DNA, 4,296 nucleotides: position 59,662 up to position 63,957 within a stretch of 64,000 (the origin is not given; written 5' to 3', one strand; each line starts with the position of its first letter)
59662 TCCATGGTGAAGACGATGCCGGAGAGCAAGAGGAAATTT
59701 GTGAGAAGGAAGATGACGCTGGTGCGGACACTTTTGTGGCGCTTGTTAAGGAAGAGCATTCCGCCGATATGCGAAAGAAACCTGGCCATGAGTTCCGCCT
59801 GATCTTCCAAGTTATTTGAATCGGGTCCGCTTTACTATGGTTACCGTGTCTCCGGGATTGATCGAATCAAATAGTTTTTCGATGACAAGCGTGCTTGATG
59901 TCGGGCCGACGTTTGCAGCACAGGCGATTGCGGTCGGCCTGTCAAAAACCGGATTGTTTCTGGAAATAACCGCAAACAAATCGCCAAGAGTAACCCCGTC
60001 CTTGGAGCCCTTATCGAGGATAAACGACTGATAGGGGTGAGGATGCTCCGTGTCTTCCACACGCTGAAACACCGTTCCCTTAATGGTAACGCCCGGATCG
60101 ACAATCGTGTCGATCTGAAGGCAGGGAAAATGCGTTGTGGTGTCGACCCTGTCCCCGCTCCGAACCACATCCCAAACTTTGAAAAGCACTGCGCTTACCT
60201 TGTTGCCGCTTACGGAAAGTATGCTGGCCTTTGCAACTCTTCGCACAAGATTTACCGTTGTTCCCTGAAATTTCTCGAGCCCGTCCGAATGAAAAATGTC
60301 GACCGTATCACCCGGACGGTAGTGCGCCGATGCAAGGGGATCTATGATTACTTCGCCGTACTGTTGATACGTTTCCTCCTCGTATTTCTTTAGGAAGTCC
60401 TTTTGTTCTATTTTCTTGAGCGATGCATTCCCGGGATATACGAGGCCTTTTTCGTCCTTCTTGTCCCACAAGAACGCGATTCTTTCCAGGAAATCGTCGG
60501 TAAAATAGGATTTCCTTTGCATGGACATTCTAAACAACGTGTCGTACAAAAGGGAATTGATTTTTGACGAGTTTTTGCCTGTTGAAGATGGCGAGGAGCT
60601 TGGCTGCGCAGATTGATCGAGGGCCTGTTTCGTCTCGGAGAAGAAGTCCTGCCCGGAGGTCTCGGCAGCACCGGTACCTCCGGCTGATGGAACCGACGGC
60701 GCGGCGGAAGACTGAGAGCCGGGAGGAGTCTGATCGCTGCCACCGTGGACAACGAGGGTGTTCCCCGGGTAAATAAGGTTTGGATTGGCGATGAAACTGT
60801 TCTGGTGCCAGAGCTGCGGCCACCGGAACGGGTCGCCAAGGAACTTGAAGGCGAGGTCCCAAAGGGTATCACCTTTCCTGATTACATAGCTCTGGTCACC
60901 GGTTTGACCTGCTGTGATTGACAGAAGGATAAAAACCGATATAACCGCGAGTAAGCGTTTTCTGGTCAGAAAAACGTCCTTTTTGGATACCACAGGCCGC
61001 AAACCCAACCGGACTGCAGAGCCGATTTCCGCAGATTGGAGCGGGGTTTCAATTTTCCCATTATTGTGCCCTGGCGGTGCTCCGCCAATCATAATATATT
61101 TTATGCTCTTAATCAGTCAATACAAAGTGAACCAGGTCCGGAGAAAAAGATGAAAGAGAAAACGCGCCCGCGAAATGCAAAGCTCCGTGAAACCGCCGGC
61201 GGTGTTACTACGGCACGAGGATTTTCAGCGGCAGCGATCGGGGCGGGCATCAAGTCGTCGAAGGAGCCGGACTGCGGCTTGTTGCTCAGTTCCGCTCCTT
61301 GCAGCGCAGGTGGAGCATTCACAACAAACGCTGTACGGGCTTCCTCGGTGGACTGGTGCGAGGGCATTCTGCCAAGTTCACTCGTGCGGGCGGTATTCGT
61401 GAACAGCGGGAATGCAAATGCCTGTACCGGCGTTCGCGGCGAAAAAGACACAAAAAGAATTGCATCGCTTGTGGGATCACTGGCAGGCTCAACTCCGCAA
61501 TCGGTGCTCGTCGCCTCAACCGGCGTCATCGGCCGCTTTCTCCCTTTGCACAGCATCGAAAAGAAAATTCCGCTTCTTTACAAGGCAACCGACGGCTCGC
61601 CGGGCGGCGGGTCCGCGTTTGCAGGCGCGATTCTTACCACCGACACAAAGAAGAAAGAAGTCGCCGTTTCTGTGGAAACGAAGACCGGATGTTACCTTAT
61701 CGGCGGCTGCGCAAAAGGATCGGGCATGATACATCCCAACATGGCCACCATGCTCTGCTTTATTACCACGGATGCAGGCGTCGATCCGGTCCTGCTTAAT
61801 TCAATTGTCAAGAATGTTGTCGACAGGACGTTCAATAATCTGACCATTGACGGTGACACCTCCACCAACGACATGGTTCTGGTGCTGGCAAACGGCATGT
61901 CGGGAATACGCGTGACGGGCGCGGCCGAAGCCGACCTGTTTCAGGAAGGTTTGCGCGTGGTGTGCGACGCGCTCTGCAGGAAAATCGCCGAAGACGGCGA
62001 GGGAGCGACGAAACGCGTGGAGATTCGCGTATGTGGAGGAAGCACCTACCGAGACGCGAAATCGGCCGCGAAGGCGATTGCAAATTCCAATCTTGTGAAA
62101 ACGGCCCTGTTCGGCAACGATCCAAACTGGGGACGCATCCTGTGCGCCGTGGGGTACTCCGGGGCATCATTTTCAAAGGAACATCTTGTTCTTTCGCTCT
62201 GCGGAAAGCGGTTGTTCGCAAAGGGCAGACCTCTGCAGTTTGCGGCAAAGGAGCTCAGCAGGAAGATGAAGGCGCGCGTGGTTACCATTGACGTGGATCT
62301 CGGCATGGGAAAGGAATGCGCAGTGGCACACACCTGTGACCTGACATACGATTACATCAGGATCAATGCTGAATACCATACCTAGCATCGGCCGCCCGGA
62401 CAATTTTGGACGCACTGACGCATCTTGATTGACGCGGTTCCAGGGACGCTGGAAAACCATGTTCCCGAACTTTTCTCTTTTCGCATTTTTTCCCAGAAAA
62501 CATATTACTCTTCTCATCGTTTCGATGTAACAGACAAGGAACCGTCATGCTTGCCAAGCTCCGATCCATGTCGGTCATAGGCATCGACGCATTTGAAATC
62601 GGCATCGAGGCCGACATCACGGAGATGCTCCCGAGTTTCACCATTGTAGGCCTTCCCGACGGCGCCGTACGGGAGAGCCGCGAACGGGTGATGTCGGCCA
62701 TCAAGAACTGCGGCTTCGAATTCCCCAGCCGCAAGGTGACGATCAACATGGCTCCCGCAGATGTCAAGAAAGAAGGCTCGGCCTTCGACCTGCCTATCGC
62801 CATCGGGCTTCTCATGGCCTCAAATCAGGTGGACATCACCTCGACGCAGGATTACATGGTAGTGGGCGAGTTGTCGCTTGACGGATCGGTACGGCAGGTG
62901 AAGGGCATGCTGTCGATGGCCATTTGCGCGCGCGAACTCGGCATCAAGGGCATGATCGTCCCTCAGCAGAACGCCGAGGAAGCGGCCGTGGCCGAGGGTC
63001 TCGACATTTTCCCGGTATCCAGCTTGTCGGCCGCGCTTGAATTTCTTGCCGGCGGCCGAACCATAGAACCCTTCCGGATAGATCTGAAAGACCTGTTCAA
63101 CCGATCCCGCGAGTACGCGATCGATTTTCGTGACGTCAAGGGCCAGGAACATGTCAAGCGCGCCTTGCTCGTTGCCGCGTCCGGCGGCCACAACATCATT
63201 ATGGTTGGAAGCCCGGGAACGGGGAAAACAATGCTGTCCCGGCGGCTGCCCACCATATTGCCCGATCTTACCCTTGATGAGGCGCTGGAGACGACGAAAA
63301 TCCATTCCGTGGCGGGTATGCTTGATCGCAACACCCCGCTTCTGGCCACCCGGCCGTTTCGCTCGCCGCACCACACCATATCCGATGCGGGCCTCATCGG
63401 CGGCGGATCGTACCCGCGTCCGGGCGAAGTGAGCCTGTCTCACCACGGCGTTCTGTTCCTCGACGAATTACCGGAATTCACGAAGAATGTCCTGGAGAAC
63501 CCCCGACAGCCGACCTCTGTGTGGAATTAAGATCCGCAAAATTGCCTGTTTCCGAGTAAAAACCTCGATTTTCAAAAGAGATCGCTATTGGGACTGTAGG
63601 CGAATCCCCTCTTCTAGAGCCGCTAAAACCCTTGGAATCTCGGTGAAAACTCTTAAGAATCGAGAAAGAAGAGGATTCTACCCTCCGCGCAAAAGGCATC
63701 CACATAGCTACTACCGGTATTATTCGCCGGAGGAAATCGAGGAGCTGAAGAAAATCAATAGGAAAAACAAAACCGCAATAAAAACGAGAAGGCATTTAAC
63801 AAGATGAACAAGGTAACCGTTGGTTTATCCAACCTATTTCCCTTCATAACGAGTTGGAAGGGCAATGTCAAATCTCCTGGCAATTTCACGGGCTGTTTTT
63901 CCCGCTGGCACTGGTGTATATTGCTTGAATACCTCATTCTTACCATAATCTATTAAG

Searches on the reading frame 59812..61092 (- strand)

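Call 10: search_protein_families(library=pfam, proteins=[window:59812-61092:-], max_evalue=0.01)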
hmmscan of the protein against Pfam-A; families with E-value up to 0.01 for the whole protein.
window:59812-61092:- (426 aa): 1 family
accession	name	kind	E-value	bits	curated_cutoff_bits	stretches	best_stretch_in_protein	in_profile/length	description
PF01476.26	LysM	-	2.7e-08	34.1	20.9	1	69-115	1-42/43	LysM domain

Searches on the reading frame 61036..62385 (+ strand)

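Call 10: search_protein_families(library=pfam, proteins=[window:61036-62385:+], max_evalue=0.01)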
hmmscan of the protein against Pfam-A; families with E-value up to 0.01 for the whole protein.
window:61036-62385:+ (449 aa): 1 family
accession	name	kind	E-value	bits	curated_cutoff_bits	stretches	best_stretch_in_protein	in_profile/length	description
PF01960.23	ArgJ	-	2e-139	465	32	1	65-449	2-377/377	ArgJ family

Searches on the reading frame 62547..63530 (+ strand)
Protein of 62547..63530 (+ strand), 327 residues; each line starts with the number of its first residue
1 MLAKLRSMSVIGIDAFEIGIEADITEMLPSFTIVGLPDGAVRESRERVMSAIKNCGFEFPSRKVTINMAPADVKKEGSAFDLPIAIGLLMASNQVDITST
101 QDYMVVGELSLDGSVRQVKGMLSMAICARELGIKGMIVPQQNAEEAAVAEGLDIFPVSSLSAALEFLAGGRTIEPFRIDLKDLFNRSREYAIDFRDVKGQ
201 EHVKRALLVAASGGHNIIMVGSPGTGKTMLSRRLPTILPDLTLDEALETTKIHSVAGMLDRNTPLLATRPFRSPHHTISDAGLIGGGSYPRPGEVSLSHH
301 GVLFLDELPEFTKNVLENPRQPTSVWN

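Call 22: search_protein_families(library=pfam, proteins=[window:62547-63530:+], max_evalue=0.001)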
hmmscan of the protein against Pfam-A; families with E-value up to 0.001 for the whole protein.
window:62547-63530:+ (327 aa): 3 families
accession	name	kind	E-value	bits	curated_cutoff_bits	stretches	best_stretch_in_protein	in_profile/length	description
PF01078.27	Mg_chelatase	-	3.2e-57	193.7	20.3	1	193-322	1-129/207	Magnesium chelatase, subunit ChlI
PF13541.12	ChlI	-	3.1e-49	166.3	27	1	20-142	1-121/121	Subunit ChlI of Mg-chelatase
PF05362.19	Lon_C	-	2.2e-06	27.8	21.1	1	59-161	91-196/205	Lon protease (S16) C-terminal proteolytic domain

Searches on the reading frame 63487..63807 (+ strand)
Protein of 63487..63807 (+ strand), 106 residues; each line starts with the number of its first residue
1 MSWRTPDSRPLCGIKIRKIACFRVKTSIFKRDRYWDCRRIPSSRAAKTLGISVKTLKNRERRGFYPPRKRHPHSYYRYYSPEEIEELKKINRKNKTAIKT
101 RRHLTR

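Call 22: search_protein_families(library=pfam, proteins=[window:63487-63807:+], max_evalue=0.001)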
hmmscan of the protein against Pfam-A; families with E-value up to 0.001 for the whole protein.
window:63487-63807:+ (106 aa): 1 family
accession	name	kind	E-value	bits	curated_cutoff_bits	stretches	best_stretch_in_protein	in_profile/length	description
PF13411.12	MerR_1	-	1.5e-07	31.9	21.6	1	43-92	4-51/69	MerR HTH family regulatory protein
